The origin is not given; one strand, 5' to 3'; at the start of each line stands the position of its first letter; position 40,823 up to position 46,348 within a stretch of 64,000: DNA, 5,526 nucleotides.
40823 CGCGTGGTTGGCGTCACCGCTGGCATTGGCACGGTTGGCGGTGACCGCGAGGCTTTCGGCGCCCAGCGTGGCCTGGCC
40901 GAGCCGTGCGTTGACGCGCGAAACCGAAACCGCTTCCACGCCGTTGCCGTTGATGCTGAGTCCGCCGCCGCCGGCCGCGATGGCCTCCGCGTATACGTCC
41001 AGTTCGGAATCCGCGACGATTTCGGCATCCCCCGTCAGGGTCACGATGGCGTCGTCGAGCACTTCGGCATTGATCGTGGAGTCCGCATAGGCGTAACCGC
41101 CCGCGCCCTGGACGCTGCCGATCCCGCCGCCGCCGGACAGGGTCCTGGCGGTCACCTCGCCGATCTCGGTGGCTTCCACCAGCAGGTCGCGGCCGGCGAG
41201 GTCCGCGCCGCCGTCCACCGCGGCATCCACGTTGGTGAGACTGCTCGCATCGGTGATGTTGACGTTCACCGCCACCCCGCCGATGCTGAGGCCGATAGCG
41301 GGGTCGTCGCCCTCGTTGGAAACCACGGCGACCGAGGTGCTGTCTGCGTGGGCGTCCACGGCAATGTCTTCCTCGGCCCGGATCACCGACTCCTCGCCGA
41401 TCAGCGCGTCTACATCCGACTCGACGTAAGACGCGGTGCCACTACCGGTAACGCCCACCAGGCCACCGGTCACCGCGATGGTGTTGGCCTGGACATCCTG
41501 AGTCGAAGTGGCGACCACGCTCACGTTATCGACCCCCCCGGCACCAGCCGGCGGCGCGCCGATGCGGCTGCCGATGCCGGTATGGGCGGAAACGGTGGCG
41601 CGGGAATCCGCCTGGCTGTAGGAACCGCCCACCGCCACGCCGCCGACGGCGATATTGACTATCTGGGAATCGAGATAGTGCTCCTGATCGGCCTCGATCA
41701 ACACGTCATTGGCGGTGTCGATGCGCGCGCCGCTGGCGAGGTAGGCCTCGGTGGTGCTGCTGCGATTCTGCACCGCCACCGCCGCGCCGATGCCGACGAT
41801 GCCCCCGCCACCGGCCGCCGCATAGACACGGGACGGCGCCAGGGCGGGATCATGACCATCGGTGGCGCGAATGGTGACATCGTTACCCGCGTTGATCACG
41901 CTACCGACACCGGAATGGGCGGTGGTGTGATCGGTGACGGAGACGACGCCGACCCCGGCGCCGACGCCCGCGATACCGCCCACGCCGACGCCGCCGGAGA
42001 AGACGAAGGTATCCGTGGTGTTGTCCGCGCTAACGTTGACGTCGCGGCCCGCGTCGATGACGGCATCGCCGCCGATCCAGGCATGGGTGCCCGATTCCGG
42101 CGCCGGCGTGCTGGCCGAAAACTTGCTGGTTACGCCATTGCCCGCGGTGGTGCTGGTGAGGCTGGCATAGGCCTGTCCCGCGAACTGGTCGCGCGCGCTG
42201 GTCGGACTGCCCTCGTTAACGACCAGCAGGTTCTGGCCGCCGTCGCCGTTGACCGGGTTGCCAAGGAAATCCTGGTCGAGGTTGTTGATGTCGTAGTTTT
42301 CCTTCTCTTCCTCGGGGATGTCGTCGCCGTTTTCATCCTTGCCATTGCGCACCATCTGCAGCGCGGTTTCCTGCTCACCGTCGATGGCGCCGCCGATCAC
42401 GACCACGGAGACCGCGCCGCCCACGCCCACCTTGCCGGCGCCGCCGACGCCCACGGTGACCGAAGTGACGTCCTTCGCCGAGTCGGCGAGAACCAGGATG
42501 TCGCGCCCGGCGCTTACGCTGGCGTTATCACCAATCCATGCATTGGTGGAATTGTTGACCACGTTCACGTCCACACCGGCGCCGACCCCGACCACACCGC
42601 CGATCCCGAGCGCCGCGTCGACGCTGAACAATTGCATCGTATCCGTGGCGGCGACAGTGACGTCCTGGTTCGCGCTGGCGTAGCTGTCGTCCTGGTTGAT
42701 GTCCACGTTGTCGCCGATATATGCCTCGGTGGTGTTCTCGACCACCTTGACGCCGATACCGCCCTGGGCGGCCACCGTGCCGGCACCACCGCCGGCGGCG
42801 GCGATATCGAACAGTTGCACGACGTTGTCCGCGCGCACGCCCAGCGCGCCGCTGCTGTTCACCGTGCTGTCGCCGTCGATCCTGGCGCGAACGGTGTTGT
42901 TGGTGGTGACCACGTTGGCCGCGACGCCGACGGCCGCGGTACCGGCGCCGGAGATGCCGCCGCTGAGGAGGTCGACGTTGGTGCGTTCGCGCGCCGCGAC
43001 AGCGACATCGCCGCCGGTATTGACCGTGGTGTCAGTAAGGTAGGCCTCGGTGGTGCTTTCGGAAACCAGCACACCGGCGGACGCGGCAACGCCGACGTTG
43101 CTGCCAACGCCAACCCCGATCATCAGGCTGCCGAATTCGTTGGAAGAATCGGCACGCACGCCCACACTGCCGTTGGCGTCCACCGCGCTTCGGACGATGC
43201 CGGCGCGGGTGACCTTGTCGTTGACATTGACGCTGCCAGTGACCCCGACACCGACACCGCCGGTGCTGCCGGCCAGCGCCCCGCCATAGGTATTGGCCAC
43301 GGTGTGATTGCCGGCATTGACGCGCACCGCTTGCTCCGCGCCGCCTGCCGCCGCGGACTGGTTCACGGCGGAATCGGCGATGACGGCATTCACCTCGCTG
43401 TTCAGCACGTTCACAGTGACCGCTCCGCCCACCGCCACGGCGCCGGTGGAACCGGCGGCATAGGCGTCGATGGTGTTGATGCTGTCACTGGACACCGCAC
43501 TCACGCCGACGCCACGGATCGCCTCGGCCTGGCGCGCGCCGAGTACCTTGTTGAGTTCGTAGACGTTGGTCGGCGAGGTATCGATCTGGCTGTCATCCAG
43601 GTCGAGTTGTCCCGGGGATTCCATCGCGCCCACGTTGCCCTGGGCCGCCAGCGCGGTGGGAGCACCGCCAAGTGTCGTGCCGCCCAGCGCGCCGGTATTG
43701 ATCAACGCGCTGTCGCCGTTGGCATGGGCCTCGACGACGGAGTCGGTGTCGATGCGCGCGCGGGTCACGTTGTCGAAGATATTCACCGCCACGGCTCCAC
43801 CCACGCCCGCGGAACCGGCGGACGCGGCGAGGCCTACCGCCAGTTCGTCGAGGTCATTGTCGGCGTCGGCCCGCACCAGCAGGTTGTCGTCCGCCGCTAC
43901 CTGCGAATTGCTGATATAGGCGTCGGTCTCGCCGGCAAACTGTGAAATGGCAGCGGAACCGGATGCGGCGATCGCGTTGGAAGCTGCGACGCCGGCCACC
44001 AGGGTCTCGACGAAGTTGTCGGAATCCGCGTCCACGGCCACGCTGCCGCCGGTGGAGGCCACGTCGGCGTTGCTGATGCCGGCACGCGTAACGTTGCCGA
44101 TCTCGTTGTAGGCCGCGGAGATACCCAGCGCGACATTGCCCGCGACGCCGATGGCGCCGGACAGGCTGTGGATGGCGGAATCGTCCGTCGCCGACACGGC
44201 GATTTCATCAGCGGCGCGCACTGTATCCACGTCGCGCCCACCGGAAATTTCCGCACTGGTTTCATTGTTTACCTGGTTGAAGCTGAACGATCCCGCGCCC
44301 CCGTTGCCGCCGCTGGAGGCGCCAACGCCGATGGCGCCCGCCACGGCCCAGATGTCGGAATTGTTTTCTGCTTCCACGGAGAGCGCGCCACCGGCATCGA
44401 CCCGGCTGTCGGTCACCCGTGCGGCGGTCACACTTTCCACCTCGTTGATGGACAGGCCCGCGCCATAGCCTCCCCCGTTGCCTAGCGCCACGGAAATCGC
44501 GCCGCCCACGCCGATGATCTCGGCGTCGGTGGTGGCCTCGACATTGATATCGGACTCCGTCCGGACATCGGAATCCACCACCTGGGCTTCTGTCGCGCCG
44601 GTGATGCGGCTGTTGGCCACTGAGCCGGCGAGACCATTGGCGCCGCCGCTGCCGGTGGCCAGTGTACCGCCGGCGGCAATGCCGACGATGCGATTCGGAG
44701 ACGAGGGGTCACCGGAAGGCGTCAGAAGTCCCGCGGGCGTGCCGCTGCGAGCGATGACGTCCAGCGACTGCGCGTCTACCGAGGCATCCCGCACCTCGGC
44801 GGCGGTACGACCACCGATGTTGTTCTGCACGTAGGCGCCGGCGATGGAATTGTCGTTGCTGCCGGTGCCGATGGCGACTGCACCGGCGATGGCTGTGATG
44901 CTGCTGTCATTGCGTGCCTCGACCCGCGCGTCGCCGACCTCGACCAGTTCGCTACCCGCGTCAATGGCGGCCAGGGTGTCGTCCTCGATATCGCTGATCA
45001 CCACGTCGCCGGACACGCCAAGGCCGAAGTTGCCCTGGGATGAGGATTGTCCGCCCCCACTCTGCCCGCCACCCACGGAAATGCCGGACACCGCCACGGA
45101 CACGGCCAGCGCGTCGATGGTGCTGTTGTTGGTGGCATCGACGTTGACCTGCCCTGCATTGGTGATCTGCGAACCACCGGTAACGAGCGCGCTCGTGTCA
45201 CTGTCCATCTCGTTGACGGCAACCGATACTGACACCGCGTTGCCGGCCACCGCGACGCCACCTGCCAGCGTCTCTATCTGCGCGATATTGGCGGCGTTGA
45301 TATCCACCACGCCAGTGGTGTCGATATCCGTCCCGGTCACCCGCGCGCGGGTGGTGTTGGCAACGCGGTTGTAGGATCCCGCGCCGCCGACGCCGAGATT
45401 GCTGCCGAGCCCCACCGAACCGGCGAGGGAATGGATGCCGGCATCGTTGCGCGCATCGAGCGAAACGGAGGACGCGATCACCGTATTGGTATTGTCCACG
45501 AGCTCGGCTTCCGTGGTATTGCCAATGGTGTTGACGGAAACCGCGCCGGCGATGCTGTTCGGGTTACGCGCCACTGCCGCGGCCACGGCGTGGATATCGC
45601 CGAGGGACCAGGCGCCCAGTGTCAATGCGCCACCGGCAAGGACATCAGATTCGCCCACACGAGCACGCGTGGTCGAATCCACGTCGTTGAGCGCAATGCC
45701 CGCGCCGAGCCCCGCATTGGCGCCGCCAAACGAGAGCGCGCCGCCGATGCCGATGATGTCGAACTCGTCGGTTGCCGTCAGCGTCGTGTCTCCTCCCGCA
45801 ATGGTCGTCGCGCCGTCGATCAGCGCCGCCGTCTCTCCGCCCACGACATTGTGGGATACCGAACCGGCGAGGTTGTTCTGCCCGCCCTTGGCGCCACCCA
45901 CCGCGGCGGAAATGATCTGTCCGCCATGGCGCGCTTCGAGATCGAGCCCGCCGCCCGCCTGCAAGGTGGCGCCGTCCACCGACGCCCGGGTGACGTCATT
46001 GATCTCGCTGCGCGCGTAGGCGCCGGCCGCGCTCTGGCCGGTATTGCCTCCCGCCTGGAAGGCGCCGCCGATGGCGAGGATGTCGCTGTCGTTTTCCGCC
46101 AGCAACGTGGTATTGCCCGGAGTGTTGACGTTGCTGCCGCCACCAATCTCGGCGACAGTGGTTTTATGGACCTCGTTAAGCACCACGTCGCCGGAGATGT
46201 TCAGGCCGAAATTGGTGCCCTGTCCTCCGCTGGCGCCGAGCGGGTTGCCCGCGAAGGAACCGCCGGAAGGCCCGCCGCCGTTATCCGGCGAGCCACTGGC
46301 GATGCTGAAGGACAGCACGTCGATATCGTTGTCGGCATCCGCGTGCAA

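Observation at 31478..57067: Two-partner secretion locus with a single uninterrupted 7,910-codon cargo gene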

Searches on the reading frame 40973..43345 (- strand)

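Call 4: search_protein_families(library=pfam, proteins=[window:40973-43345:-], max_evalue=0.01)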
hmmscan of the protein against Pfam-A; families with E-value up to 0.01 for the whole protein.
window:40973-43345:- (791 aa): 0 families

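Call 5: search_protein_families(library=ncbifam, proteins=[window:40973-43345:-], max_evalue=0.01)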
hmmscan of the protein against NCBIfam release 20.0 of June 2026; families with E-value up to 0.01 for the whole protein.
window:40973-43345:- (791 aa): 1 family
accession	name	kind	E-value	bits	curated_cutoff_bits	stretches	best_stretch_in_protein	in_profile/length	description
NF012206.1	LktA_tand_53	repeat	2e-48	162.4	50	8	251-303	2-53/53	tandem repeat-containing filamentous protein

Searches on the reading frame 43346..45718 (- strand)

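Call 4: search_protein_families(library=pfam, proteins=[window:43346-45718:-], max_evalue=0.01)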
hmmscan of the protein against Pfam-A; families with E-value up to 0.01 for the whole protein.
window:43346-45718:- (791 aa): 0 families

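Call 5: search_protein_families(library=ncbifam, proteins=[window:43346-45718:-], max_evalue=0.01)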
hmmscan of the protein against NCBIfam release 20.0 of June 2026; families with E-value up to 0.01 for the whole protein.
window:43346-45718:- (791 aa): 1 family
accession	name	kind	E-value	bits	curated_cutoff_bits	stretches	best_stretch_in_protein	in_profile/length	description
NF012206.1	LktA_tand_53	repeat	6.3e-101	330.5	50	12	161-211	4-53/53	tandem repeat-containing filamentous protein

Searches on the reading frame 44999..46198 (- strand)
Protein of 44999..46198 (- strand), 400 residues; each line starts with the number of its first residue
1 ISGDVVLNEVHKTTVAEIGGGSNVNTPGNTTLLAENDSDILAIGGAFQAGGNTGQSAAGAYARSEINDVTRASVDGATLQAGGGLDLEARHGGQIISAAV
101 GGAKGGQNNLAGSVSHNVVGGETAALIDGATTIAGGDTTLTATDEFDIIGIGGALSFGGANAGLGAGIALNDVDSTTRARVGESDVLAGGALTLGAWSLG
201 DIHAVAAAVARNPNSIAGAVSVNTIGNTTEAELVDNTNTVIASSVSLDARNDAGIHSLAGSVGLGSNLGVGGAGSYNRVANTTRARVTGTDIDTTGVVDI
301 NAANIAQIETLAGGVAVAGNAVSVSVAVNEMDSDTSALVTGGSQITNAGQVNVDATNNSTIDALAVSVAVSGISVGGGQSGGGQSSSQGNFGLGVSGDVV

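Call 83: predict_structure(alignment_id=A4)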
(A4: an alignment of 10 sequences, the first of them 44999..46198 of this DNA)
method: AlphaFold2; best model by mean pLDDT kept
length: 400 residues; sequences in the alignment: 10
mean_pLDDT: 89.9   pTM: 0.84
mean pLDDT of the five models: 89.9, 41.4, 37.4, 33.5, 33.3
residues with pLDDT >= 90: 303; 70-90: 66; 50-70: 12; < 50: 19
segments of 3 or more residues with pLDDT < 50: 374-392
pLDDT, mean of each block of 10 residues (from residue 1): 95 96 95 96 91 85 97 96 97 96 87 96 96 97 97 86 91 97 94 97 96 90 98 84 97 96 89 95 95 95 96 89 91 93 86 95 88 44 34 62
secondary structure, 60 per line:
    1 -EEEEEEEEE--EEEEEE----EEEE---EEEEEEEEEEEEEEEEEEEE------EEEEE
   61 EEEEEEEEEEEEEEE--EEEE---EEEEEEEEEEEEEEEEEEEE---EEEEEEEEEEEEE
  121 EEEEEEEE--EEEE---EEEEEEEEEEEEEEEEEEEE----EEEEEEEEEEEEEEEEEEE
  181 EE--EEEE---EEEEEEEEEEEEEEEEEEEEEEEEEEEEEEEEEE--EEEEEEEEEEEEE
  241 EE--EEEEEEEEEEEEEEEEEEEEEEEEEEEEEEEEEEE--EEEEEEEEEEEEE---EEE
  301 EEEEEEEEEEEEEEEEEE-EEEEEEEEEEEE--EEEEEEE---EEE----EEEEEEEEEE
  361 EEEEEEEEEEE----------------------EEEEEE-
elements in order: E2-10 E13-18 E23-26 E30-49 E56-75 E78-81 E85-104 E108-128 E131-134 E138-157 E162-182 E185-188 E192-225 E228-242 E245-279 E282-294 E298-318 E320-331 E334-340 E344-346 E351-371 E394-399

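Call 86: fold_search(model_id=the predicted structure, library=pdb)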
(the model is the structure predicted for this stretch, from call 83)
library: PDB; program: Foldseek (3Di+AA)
matches with E <= 10: 69; with E <= 0.001: 0
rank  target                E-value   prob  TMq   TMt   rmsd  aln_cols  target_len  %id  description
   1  8c50_A                1.1e-01  0.02  0.08  0.09  28.2       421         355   11  Pontibacter korlensis curli subunit CsgA (released 2023-06-28)
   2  5awf_E                1.2e-01  0.12  0.18  0.19  18.4       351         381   11  Crystal structure of SufB-SufC-SufD complex from Escherichia coli (released 2015-11-11)
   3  2iou_G                2.7e-01  0.01  0.05  0.05  31.4       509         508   10  Major Tropism Determinant P1 (Mtd-P1) Variant Complexed with Bordetella brochiseptica Virulence Factor Pertactin extra (released 2007-10-23)
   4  5uyt_B                3.4e-01  0.01  0.08  0.07  31.3       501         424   10  Crystal structure of ice binding protein from an Antarctic bacterium Flavobacteriaceae (released 2017-10-25)
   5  2vbe                  6.7e-01  0.01  0.07  0.06  25.4       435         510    9  Tailspike protein of bacteriophage Sf6 (released 2008-04-22)
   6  5awf_A                7.1e-01  0.04  0.15  0.15  18.9       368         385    9  Crystal structure of SufB-SufC-SufD complex from Escherichia coli (released 2015-11-11)
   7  7koh_A                9.1e-01  0.00  0.05  0.05  35.5       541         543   11  Crystal structure of antigen 43 from Escherichia coli EDL933 (released 2022-03-09)
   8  5awg_E                1.1e+00  0.03  0.14  0.15  23.5       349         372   11  Crystal structure of Hg-bound SufB-SufC-SufD complex from Escherichia coli (released 2015-11-11)
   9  6p5t_A                1.1e+00  0.00  0.06  0.04  36.0       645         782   10  Surface-layer (S-layer) RsaA protein from Caulobacter crescentus bound to strontium and iodide (released 2020-01-15)
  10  6p5t_C                1.3e+00  0.00  0.05  0.04  35.0       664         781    9  Surface-layer (S-layer) RsaA protein from Caulobacter crescentus bound to strontium and iodide (released 2020-01-15)
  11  5keh                  1.5e+00  0.01  0.08  0.12  25.6       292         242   12  Truncated hemolysin A from P. mirabilis at 2.0 Angstroms resolution crystallized in a high salt condition (released 2017-03-22)
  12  4wa0                  1.5e+00  0.00  0.07  0.07  29.2       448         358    8  The structure of a possible adhesin C-terminal domain from Caldicellulosiruptor kronotskyensis (released 2015-03-04)
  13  8bwk_C                1.5e+00  0.00  0.07  0.05  30.7       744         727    6  Metagenomic derived PL6 alginate lyase (released 2023-12-20)
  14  4urr_A                1.8e+00  0.01  0.09  0.08  24.9       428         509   10  Tailspike protein of Sf6 bacteriophage bound to Shigella flexneri O- antigen octasaccharide fragment (released 2015-07-15)
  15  8bwk_B                1.8e+00  0.00  0.06  0.04  32.9       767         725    6  Metagenomic derived PL6 alginate lyase (released 2023-12-20)
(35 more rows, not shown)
